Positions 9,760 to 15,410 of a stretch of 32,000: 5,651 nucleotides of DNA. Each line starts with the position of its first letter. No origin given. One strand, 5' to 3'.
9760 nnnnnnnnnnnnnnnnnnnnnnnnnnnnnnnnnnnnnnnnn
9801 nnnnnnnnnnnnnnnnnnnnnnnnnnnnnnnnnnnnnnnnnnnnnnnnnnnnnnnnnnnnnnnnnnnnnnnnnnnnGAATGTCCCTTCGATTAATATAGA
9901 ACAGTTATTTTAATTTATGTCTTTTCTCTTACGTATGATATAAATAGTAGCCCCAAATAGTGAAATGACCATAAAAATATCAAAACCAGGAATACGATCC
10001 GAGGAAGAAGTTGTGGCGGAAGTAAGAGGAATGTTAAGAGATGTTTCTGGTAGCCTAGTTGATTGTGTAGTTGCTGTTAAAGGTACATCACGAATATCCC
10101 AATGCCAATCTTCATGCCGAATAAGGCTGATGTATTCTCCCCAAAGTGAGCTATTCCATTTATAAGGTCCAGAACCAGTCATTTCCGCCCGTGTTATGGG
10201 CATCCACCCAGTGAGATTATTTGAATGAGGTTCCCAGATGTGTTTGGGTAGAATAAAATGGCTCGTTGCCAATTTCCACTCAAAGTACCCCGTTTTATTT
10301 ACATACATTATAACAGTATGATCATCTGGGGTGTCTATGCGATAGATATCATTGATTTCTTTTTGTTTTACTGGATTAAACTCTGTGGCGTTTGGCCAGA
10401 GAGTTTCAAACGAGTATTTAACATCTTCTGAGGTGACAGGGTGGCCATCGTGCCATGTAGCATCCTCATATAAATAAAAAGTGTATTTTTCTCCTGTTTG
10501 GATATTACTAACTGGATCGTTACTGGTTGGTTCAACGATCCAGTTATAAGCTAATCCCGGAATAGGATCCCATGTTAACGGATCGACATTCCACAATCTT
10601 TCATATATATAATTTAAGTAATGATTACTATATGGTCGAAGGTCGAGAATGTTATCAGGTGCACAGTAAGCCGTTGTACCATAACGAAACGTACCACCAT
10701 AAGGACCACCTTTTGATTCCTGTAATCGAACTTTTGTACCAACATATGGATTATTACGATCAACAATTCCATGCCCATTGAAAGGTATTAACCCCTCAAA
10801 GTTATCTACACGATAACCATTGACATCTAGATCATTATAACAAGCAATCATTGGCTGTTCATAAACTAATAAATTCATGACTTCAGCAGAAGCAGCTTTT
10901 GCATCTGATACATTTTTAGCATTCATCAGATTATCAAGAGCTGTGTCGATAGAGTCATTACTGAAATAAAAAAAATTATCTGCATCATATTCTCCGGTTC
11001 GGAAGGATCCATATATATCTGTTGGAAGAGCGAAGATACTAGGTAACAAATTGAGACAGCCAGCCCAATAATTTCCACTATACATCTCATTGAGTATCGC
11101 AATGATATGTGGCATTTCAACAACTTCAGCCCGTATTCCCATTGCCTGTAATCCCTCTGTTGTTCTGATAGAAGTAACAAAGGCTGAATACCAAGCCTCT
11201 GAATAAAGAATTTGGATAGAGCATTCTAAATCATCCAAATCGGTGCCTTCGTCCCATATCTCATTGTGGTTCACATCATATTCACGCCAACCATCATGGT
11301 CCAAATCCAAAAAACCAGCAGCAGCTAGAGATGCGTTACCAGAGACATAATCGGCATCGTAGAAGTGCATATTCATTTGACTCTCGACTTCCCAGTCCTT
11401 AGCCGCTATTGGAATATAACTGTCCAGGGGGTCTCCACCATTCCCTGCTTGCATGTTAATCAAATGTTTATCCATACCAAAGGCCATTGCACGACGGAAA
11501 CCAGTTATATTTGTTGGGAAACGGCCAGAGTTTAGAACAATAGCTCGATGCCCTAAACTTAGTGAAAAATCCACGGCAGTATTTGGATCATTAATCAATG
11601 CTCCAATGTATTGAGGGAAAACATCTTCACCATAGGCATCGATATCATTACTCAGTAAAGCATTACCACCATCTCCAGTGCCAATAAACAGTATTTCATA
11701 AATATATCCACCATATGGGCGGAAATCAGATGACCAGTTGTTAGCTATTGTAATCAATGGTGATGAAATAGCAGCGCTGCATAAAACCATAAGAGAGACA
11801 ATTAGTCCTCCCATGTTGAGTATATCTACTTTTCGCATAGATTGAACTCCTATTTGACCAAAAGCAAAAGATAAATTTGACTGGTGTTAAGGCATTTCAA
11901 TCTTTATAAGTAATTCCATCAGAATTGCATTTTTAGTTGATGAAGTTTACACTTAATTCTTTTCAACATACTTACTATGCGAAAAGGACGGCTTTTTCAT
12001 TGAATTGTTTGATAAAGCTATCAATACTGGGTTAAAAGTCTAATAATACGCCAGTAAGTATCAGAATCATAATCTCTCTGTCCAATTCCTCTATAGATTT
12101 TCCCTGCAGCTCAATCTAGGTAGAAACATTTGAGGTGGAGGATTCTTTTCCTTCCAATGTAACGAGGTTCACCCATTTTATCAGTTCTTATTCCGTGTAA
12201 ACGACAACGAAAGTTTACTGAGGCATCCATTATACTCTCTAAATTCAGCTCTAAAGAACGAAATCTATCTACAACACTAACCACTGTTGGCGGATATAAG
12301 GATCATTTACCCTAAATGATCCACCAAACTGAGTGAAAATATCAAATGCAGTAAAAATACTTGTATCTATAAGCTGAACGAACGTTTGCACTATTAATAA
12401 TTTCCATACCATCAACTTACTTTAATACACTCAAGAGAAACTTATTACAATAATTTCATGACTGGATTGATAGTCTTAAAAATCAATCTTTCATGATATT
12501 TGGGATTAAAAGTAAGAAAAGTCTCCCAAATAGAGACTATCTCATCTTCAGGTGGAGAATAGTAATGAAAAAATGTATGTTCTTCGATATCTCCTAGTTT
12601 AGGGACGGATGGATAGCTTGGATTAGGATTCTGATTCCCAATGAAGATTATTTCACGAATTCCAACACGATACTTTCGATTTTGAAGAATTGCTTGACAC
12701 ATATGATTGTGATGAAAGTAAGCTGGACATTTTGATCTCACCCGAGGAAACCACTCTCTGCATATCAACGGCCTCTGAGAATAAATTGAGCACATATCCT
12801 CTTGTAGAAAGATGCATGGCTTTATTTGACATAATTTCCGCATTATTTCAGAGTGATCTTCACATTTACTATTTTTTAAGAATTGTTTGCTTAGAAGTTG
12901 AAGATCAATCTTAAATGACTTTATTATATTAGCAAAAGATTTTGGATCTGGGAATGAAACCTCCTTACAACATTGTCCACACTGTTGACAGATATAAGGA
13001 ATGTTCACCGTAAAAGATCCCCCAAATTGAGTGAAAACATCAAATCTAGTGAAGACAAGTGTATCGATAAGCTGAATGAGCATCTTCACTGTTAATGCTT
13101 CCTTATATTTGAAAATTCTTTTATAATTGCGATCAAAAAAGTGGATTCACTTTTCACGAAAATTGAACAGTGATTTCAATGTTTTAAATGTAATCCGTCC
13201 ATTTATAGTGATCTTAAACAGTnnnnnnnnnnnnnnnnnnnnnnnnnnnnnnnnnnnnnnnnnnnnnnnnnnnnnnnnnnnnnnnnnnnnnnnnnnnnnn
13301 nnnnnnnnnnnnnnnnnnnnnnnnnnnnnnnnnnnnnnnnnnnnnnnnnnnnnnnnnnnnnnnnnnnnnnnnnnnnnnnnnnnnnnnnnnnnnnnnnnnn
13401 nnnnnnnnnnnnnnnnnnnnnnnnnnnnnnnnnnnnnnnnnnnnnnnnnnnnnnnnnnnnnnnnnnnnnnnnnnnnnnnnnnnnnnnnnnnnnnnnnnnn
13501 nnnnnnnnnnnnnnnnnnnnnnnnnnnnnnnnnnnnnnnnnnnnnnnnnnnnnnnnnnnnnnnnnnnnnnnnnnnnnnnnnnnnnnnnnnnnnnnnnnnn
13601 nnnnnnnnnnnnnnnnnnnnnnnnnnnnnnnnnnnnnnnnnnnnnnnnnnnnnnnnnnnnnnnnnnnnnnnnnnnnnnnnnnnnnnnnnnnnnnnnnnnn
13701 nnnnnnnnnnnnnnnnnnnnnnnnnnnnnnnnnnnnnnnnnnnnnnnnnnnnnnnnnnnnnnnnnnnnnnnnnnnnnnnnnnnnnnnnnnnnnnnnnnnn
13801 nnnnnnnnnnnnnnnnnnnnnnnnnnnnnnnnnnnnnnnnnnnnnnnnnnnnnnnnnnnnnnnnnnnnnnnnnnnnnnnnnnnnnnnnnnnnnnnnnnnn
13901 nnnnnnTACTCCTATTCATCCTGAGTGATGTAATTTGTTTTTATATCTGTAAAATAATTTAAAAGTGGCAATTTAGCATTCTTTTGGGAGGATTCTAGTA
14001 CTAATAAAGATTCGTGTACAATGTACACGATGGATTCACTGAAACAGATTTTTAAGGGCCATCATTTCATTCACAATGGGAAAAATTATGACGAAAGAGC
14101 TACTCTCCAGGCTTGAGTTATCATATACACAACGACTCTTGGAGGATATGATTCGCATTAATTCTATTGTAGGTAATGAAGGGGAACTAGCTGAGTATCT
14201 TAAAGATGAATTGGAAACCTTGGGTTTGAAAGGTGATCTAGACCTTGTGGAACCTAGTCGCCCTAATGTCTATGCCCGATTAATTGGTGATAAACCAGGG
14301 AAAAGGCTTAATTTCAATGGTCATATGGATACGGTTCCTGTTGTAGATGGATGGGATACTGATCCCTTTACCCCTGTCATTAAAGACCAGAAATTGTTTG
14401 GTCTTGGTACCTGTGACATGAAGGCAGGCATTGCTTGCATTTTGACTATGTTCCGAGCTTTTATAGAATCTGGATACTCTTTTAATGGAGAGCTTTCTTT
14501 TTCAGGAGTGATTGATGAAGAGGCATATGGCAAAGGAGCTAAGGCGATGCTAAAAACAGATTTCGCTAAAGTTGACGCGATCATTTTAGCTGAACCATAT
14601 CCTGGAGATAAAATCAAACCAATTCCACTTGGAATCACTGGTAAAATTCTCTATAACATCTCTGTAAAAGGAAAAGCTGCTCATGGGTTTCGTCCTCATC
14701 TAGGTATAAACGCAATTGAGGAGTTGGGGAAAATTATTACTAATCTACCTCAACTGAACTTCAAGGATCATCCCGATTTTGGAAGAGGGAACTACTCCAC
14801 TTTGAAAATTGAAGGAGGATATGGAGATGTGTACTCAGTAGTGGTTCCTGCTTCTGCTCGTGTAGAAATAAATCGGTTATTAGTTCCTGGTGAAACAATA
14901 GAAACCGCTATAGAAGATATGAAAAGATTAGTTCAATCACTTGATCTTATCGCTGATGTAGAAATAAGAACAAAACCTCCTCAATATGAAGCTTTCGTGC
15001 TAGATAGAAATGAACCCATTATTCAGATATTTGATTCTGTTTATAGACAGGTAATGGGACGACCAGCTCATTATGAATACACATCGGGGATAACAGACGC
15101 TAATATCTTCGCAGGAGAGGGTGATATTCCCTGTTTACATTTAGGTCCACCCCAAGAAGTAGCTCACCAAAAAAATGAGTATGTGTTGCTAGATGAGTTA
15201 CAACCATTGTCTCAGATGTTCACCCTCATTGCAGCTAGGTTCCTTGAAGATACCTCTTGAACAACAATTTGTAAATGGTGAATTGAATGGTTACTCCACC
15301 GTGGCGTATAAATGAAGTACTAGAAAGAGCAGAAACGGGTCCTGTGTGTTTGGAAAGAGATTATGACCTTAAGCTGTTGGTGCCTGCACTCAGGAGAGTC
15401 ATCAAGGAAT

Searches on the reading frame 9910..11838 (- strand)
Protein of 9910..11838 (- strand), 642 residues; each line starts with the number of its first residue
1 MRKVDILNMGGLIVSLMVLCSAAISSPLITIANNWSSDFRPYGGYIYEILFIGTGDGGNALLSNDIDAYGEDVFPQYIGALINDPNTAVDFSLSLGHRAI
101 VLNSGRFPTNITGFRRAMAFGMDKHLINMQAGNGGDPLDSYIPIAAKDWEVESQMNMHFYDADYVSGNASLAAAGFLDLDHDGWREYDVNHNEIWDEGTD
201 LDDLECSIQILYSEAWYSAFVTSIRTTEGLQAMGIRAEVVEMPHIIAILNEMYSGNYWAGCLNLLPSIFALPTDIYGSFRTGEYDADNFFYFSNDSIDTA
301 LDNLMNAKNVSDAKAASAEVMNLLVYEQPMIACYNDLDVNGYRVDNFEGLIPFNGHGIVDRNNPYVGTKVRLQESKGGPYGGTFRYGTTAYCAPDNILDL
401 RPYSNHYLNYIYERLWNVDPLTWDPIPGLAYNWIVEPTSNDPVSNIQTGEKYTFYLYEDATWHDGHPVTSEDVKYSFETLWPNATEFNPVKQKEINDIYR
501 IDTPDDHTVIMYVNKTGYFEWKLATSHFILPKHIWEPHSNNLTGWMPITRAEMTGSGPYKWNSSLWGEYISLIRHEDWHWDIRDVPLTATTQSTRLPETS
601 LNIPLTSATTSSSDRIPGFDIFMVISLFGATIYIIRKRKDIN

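Call 11: search_protein_families(library=pfam, proteins=[window:9910-11838:-])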
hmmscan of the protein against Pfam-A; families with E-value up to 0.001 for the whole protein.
window:9910-11838:- (642 aa): 1 family
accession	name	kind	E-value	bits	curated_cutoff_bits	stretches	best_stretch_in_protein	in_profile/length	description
PF00496.27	SBP_bac_5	-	6.4e-30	104.9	32.4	2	425-580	2-141/368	Bacterial extracellular solute-binding proteins, family 5 Middle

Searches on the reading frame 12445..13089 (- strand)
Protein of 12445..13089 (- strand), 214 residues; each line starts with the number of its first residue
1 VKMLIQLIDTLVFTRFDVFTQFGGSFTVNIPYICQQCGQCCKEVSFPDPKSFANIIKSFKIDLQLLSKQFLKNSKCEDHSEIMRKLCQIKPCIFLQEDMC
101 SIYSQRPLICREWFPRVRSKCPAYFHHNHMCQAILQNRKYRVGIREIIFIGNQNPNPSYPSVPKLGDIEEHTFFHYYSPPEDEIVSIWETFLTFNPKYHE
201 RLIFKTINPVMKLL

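Call 6: search_protein_families(library=pfam, proteins=[window:12445-13089:-])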
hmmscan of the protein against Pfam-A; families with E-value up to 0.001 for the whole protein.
window:12445-13089:- (214 aa): 1 family
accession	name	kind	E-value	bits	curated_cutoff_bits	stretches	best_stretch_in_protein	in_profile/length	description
PF03692.20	CxxCxxCC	-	9.1e-08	33.1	23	1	34-116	2-71/85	Putative zinc- or iron-chelating domain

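Call 7: search_protein_families(library=ncbifam, proteins=[window:12445-13089:-])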
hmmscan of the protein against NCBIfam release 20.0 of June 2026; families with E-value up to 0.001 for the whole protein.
window:12445-13089:- (214 aa): 0 families

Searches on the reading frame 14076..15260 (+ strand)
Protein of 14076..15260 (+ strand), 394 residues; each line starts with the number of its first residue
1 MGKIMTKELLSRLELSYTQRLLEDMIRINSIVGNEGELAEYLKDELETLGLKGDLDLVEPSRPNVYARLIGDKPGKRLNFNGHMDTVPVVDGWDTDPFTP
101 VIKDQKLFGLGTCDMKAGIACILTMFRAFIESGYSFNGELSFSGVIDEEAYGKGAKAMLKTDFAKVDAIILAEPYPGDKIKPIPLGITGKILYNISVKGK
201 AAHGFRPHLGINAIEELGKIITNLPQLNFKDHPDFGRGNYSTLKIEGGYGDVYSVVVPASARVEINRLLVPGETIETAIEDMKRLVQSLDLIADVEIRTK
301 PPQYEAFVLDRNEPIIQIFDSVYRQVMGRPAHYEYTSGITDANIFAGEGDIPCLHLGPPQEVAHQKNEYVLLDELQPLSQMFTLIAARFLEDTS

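Call 6: search_protein_families(library=pfam, proteins=[window:14076-15260:+])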
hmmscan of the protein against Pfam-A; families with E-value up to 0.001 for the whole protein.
window:14076-15260:+ (394 aa): 3 families
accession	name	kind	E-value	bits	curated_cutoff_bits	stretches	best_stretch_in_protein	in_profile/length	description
PF01546.33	Peptidase_M20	-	2.4e-32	113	24.6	1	80-386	2-204/206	Peptidase family M20/M25/M40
PF07687.19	M20_dimer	-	1.2e-15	57.9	21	1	188-288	4-101/107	Peptidase dimerisation domain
PF04389.22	Peptidase_M28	-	4.7e-08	33.4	21.3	1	64-171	1-91/193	Peptidase family M28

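Call 7: search_protein_families(library=ncbifam, proteins=[window:14076-15260:+])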
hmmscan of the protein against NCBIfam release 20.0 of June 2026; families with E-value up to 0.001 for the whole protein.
window:14076-15260:+ (394 aa): 53 families (the best 25 are shown)
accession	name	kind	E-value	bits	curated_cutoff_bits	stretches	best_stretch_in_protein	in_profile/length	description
TIGR01910.1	DapE-ArgE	subfamily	1.6e-65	221.7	217.6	1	20-375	2-367/373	ArgE/DapE family deacylase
NF006365.0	PRK08588.1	subfamily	1.9e-53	182.2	289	1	18-391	9-382/383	succinyl-diaminopimelate desuccinylase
NF006400.0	PRK08651.1-3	equivalog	2e-49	168.5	374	1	15-389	9-406/410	succinyl-diaminopimelate desuccinylase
NF009555.0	PRK13004.1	equivalog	5.2e-49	167.2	321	1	19-390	18-396/399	YgeY family selenium metabolism-linked hydrolase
NF009557.0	PRK13009.1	equivalog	3.6e-44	151.4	284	1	19-390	6-375/377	succinyl-diaminopimelate desuccinylase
NF006399.0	PRK08651.1-2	equivalog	4.6e-44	151.1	381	2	20-226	8-215/405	succinyl-diaminopimelate desuccinylase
NF005306.0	PRK06837.1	subfamily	8.4e-43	146.8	376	1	63-387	84-419/427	ArgE/DapE family deacylase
NF009558.0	PRK13013.1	equivalog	9.4e-41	139.9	428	1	61-391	72-425/429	acetylornithine deacetylase/succinyl-diaminopimelate desuccinylase family protein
NF005373.0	PRK06915.1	equivalog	1.8e-40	139.2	428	1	62-384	80-412/422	peptidase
TIGR01246.1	dapE_proteo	equivalog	2e-40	139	361.8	1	20-386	3-367/370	succinyl-diaminopimelate desuccinylase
TIGR01892.1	AcOrn-deacetyl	equivalog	1.1e-37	129.9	297.7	1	23-383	4-362/365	acetylornithine deacetylase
TIGR03526.1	selenium_YgeY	hypoth_equivalog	1.7e-34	119.4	321.5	1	19-387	16-391/395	YgeY family selenium metabolism-linked hydrolase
TIGR01900.1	dapE-gram_pos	equivalog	5.4e-34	117.6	304.2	1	19-382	6-346/351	succinyl-diaminopimelate desuccinylase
NF005710.0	PRK07522.1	subfamily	8.9e-34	117.3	412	1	17-386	9-385/391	acetylornithine deacetylase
NF003474.0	PRK05111.1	equivalog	7e-30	104.2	460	1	37-388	34-379/383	acetylornithine deacetylase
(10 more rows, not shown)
